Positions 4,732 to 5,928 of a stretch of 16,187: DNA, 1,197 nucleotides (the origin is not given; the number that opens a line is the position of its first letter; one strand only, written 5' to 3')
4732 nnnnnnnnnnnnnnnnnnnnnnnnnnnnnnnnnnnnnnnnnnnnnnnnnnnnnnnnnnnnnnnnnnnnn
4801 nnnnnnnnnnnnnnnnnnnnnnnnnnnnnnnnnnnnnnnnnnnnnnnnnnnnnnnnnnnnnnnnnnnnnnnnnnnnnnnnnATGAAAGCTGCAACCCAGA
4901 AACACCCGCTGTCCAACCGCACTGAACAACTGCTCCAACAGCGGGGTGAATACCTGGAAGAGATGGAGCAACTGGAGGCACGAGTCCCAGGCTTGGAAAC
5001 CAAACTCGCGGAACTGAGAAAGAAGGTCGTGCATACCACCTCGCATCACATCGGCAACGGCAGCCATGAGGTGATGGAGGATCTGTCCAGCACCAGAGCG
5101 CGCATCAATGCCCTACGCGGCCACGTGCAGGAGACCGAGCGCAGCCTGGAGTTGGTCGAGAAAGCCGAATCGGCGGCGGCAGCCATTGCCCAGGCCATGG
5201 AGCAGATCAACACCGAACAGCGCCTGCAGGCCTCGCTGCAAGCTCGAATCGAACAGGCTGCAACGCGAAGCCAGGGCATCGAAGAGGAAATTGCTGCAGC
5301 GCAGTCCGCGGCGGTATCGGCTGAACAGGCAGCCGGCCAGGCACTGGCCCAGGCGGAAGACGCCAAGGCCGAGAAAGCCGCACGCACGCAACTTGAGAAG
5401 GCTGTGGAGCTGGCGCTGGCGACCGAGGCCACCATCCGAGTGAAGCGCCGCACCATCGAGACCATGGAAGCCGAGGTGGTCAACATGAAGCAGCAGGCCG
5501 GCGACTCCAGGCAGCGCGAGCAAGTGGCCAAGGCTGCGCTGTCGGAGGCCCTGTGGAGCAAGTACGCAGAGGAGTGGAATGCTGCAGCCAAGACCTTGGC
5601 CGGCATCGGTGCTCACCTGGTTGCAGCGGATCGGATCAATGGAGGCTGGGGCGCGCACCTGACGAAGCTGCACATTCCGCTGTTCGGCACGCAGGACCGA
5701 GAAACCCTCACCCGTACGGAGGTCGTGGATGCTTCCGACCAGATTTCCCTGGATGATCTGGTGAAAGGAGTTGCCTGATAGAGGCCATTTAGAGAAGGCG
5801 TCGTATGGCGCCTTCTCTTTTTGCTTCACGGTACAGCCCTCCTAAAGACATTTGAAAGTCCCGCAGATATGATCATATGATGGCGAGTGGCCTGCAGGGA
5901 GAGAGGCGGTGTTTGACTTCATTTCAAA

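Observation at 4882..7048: Trio of structurally simple proteins: a long coiled-coil protein, a 137-aa protein and a convergent membrane-tethered coiled-coil protein, with a palindromic operator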

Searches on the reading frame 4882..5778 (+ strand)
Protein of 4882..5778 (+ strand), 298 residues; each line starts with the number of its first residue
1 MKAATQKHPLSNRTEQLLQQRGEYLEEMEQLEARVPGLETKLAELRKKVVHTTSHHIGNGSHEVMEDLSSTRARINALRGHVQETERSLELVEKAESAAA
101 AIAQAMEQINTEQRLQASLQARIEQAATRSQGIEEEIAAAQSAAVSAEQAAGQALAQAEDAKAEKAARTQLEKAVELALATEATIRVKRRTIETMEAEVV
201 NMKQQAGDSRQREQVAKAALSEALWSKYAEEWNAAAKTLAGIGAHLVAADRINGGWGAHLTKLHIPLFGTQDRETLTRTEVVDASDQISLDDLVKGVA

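Call 3: search_protein_families(library=pfam, proteins=[window:4882-5778:+], max_evalue=1)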
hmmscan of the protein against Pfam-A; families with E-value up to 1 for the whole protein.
window:4882-5778:+ (298 aa): 4 families
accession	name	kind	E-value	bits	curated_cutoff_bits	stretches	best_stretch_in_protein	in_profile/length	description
PF04012.17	PspA_IM30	-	0.02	14.9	33.9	1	2-49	88-135/220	PspA/IM30 family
PF16326.10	ABC_tran_CTD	-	0.12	13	32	1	27-75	9-57/69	ABC transporter C-terminal domain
PF15234.11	LAT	-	0.13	12.5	27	1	90-139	178-225/236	Linker for activation of T-cells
PF14389.11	Lzipper-MIP1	-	0.31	11.9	32.2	1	12-50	44-82/84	Leucine-zipper of ternary complex factor MIP1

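Call 6: search_protein_families(library=phrogs, proteins=[window:4882-5778:+], max_evalue=0.1)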
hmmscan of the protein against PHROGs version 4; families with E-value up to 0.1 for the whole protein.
window:4882-5778:+ (298 aa): 2 families
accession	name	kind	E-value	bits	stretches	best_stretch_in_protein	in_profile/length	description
phrog_5553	-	unknown function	0.0069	17.6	0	25-90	41-108/114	-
phrog_6136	-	unknown function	0.098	13.6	0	29-51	37-59/120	-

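Call 7: search_protein_families(library=padloc, proteins=[window:4882-5778:+], max_evalue=0.1)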
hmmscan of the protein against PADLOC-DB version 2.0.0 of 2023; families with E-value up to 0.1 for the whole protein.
window:4882-5778:+ (298 aa): 7 families
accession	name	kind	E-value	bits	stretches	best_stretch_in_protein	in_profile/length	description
PDLC00647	ZorA3|ZorA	-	0.0029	14.1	1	47-246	294-487/780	MotA/ExbB/TolQ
PDLC03865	LmuB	-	0.0052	13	1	10-213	535-731/1007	-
PDLC03756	RT_UG19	-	0.0072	13.4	1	43-221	302-472/562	DRT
PDLC03868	LmuB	-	0.02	11.2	1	14-220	537-738/1035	-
PDLC00283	PtuA1|PtuA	-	0.031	11.4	1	87-199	125-238/448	AAA ATPase domain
PDLC00582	JetC3|JetC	-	0.06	9.1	0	25-214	776-967/1472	DUF3584 domain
PDLC03863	LmuB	-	0.094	9.4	1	5-95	348-437/610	-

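Call 8: search_protein_families(library=ncbifam, proteins=[window:4882-5778:+], max_evalue=0.1)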
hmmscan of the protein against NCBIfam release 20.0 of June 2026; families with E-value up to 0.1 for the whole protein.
window:4882-5778:+ (298 aa): 7 families
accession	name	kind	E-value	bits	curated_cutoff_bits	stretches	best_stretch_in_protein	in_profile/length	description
NF045487.1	ASRP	equivalog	4.4e-05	22.3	300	1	11-148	148-276/593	archaea-specific SMC-related protein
TIGR02169.1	SMC_prok_A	equivalog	0.00035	18.4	729.4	1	9-212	742-945/1165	chromosome segregation protein SMC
TIGR02168.1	SMC_prok_B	equivalog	0.00043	18.1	567.35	1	8-222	235-439/1181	chromosome segregation protein SMC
NF041035.1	Rad50_Halo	equivalog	0.0084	14.5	1000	1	14-220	232-428/883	DNA double-strand break repair ATPase Rad50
TIGR04523.1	Mplasa_alph_rch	subfamily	0.0091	13.9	270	1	5-166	503-662/745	helix-rich protein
NF047515.1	SpiroCoCo_C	equivalog_domain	0.02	14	125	1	26-207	4-183/313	SpiroCoCo family coiled-coil protein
NF041034.1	Rad50_Sulf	equivalog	0.048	11.5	1000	1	15-176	548-704/872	DNA double-strand break repair ATPase Rad50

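Call 9: find_encoding_contigs(protein=window:4882-5778:+, flank=10000, max_places=8)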
Protein window:4882-5778:+ (298 aa): 25 contigs read that carry it; 8 places shown.
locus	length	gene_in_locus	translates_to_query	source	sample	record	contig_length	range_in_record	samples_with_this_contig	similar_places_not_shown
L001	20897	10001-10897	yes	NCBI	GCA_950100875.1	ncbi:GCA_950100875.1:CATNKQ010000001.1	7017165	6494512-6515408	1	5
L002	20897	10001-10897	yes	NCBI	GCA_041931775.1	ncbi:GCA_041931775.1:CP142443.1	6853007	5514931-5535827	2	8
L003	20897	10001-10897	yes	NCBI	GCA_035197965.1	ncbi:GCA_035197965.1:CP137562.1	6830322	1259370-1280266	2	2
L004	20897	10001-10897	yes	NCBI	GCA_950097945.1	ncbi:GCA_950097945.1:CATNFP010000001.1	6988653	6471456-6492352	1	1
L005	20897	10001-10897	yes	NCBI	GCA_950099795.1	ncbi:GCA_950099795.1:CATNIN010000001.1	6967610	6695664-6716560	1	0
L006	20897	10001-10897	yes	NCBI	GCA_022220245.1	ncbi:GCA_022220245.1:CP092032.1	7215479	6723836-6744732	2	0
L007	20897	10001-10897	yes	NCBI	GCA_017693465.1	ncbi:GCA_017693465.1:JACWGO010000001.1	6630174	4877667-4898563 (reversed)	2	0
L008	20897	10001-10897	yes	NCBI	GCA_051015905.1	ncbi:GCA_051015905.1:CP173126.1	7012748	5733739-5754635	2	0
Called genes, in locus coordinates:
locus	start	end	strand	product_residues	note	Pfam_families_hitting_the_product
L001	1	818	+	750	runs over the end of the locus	PF05170:AsmA, PF05359:DUF748, PF13116:YhdP (faint)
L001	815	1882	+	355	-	PF00730:HhH-GPD, PF00633:HHH, PF14815:NUDIX_4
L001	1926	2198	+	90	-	PF04362:Iron_traffic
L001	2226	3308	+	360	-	PF01408:GFO_IDH_MocA, PF03447:NAD_binding_3 (weak), PF02894:GFO_IDH_MocA_C, PF22725:GFO_IDH_MocA_C3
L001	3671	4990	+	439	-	PF13356:Arm-DNA-bind_3, PF22022:Phage_int_M, PF00589:Phage_integrase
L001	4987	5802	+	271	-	-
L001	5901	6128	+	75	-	-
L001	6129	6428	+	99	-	PF14090:HTH_39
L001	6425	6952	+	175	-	-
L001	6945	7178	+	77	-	-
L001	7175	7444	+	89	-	-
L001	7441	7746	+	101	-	-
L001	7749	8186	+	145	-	-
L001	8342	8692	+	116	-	-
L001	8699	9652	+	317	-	PF12307:DUF3631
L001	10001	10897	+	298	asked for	-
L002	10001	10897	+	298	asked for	-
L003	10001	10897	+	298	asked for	-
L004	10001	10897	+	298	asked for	-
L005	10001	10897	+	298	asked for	-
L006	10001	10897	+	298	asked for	-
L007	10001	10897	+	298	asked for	-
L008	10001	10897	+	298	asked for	-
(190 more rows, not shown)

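Call 20: find_homologous_proteins(query=window:4882-5778:+, max_evalue=0.001)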
Query window:4882-5778:+ (298 aa): 16 proteins with E <= 0.001 among 8000 candidates.
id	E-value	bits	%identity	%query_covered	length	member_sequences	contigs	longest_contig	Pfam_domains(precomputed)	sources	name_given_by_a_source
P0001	7.5e-166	568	96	100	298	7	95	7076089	-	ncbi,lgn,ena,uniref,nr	ncbi:TPA: hypothetical protein L4623_002888 [Pseudomonas aeruginosa]|uniref:hypothetical protein n=1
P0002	6.4e-162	555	94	100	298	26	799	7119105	-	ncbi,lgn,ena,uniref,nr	ncbi:TPA: hypothetical protein L5597_002331 [Pseudomonas aeruginosa]|uniref:hypothetical protein n=1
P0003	2.8e-161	553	93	100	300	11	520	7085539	-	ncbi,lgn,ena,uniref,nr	ncbi:TPA: hypothetical protein NJJ38_003527 [Pseudomonas aeruginosa]|uniref:hypothetical protein n=1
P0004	3.8e-159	546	93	100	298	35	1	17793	-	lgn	-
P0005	5.9e-159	545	93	100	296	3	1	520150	-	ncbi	ncbi:TPA: hypothetical protein ACXIE1_000461 [Pseudomonas aeruginosa]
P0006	3.2e-157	540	92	100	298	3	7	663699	-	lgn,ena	-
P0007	5.1e-151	519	88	100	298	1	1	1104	-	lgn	-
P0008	2.8e-148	510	87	99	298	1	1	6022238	-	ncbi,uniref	ncbi:hypothetical protein ACA097_17735 [Pseudomonas sp. QL9]|uniref:hypothetical protein n=1 Tax=Pse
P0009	4.3e-146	503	86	99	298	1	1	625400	-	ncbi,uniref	ncbi:hypothetical protein ACOXVJ_04705 [Pseudomonas knackmussii]|uniref:hypothetical protein n=1 Tax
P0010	1.5e-145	502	86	99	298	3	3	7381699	-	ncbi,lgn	ncbi:hypothetical protein QA447_05530 [Pseudomonas sp. abacavir_1]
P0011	1.3e-94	335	99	61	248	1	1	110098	-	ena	-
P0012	1.2e-92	328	71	85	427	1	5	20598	PF22022.3,PF13356.13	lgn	-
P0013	2.8e-92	327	100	56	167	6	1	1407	-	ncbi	ncbi:hypothetical protein ACV35Z_35160, partial [Pseudomonas aeruginosa]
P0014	2.1e-80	288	93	46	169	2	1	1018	-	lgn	-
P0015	3.5e-37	147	40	95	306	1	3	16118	-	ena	-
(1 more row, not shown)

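Call 21: find_encoding_contigs(protein=P0015, flank=10000, max_places=3)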
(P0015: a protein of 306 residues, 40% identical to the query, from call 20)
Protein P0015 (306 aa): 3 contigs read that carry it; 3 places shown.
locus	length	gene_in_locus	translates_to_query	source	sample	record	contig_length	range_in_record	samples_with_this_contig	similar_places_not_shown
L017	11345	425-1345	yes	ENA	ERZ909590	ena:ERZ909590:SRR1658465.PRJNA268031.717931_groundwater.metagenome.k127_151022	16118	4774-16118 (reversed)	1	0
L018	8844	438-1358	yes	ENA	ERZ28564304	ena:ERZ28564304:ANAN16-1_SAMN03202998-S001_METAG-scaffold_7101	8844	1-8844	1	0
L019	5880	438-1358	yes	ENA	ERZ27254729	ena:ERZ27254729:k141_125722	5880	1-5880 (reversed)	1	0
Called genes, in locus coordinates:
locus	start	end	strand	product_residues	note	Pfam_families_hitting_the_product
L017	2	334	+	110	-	?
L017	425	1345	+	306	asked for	-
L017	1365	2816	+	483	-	PF05136:Phage_portal_2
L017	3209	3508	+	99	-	-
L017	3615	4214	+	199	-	-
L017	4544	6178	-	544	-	PF00795:CN_hydrolase, PF02540:NAD_synthase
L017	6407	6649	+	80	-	-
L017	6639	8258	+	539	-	PF25323:6TM_PilS, PF00512:HisKA, PF02518:HATPase_c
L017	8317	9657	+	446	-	PF00072:Response_reg, PF00158:Sigma54_activat, PF14532:Sigma54_activ_2, PF25601:AAA_lid_14, PF02954:HTH_8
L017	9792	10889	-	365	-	PF00890:FAD_binding_2, PF01266:DAO, PF01494:FAD_binding_3 (faint), PF03486:HI0933_like (faint), PF07992:Pyr_redox_2 (faint), PF12831:FAD_oxidored (faint)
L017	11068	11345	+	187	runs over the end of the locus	PF12019:GspH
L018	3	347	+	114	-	?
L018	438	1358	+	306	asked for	-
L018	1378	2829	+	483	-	PF05136:Phage_portal_2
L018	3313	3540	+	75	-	-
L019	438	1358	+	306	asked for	-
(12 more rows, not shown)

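Call 22: find_encoding_contigs(protein=P0008, flank=10000, max_places=2)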
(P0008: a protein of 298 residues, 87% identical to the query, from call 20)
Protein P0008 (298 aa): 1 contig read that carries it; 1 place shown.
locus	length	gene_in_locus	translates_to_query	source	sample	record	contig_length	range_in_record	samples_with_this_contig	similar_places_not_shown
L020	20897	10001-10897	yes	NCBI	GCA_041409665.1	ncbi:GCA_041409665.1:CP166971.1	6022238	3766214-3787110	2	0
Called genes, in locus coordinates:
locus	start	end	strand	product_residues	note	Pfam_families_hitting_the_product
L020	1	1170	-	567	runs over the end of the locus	PF05157:MshEN, PF00437:T2SSE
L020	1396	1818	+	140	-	PF07963:N_methyl, PF00114:Pilin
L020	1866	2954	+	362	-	-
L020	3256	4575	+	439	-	PF13356:Arm-DNA-bind_3, PF22022:Phage_int_M, PF00589:Phage_integrase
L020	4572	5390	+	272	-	-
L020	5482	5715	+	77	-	-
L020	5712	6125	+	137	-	PF14090:HTH_39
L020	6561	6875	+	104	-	-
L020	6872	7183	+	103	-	-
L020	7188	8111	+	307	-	PF13362:Toprim_3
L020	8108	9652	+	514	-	PF12307:DUF3631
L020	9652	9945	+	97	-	-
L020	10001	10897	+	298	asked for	-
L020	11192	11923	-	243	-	PF01844:HNH (weak)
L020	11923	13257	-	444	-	PF02463:SMC_N (faint), PF13175:AAA_15 (weak), PF13476:AAA_23 (weak), PF13304:AAA_21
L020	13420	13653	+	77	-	-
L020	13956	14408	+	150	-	PF07278:DUF1441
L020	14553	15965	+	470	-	PF18862:ApeA_NTD1, PF18739:HEPN_Apea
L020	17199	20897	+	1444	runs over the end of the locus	PF02562:PhoH (faint), PF13086:AAA_11, PF13191:AAA_16 (weak), PF13604:AAA_30 (faint), PF01443:Viral_helicase1 (faint), PF13245:AAA_19 (faint), PF13086:AAA_11 (weak), PF13087:AAA_12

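Call 23: find_encoding_contigs(protein=P0010, flank=10000, max_places=2)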
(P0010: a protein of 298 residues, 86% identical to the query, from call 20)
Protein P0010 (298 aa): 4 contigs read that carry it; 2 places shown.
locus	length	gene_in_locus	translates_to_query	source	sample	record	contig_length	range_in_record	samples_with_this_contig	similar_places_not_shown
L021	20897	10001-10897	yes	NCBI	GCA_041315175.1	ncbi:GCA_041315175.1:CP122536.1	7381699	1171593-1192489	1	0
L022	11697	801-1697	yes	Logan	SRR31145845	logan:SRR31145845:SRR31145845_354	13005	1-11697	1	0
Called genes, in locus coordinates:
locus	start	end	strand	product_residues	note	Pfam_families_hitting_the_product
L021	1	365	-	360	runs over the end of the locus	PF00534:Glycos_transf_1 (weak), PF13692:Glyco_trans_1_4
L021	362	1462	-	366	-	PF13439:Glyco_transf_4, PF13579:Glyco_trans_4_4, PF20706:GT4-conflict, PF00534:Glycos_transf_1, PF13692:Glyco_trans_1_4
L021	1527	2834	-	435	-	PF03446:NAD_binding_2 (weak), PF03721:UDPG_MGDP_dh_N, PF00984:UDPG_MGDP_dh, PF03720:UDPG_MGDP_dh_C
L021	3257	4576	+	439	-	PF13356:Arm-DNA-bind_3, PF22022:Phage_int_M, PF00589:Phage_integrase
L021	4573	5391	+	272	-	-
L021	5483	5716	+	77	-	-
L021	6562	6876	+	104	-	-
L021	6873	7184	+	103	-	-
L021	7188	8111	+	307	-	PF13362:Toprim_3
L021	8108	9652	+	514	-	PF12307:DUF3631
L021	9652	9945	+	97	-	-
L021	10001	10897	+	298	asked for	-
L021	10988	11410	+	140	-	-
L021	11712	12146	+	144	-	PF07278:DUF1441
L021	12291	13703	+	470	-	PF18862:ApeA_NTD1, PF18739:HEPN_Apea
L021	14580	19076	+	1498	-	PF05729:NACHT (weak), PF22726:NCAB2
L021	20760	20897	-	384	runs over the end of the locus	-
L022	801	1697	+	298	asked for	-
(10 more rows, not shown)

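Call 46: find_related_loci(query=A3, collection=genome_contigs, flank=10000)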
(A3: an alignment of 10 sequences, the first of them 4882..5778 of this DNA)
Query A3 (298 aa) in genome_contigs; peptide patterns used: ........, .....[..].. (x = any residue, [..] = any of these).
151 stretches matched a pattern; 4 encode a relative of the query (tblastn E <= 1e-3); 4 distinct loci.
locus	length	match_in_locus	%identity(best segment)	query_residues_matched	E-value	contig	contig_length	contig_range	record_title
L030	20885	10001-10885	93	1-295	2e-159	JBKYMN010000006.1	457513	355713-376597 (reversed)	Enterobacterales bacterium AE_CKDN230030158-1A_HGKHYDSX7 6, whole genome shotgun sequence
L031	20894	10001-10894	91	1-298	1e-155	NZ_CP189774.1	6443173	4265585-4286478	Pseudomonas nitroreducens strain TX1 chromosome, complete genome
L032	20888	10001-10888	91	1-296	5e-155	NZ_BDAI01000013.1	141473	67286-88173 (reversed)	Pseudomonas nitroreducens NBRC 12694, whole genome shotgun sequence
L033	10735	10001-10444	97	148-295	2e-91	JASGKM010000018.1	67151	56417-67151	MAG: Pseudomonas sp. isolate 5N591 JMF-2111-06-0005.ont.bin.591_17, whole genome shotgun sequence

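Call 47: find_related_loci(query=A3, collection=viral_contigs, flank=10000)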
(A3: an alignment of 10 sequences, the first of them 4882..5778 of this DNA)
Query A3 (298 aa) in viral_contigs; peptide patterns used: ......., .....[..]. (x = any residue, [..] = any of these).
296 stretches matched a pattern, but none encodes a relative of the query by tblastn (E <= 1e-3).

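Call 53: predict_structure(alignment_id=A3)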
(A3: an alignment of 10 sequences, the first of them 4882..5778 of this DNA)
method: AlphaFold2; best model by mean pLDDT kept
length: 298 residues; sequences in the alignment: 10
mean_pLDDT: 86.2   pTM: 0.63
mean pLDDT of the five models: 86.2, 83.0, 82.6, 81.8, 79.5
residues with pLDDT >= 90: 175; 70-90: 87; 50-70: 24; < 50: 12
segments of 3 or more residues with pLDDT < 50: 1-8, 54-56
pLDDT, mean of each block of 10 residues (from residue 1): 42 88 96 94 81 55 90 93 91 89 95 98 97 97 93 92 92 93 97 97 98 95 87 86 84 75 70 67 80 69
secondary structure, 60 per line:
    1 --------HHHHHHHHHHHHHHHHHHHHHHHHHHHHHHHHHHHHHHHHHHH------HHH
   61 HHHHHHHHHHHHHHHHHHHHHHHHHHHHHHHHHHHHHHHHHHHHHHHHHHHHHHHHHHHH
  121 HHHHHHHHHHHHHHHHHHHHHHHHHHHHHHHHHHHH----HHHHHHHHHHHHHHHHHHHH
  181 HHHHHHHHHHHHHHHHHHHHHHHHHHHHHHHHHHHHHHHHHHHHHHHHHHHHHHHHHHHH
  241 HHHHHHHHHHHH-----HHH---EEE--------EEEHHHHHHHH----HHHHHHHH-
elements in order: H9-51 H58-156 H161-252 E264-266 E275-277 H278-285 H290-297
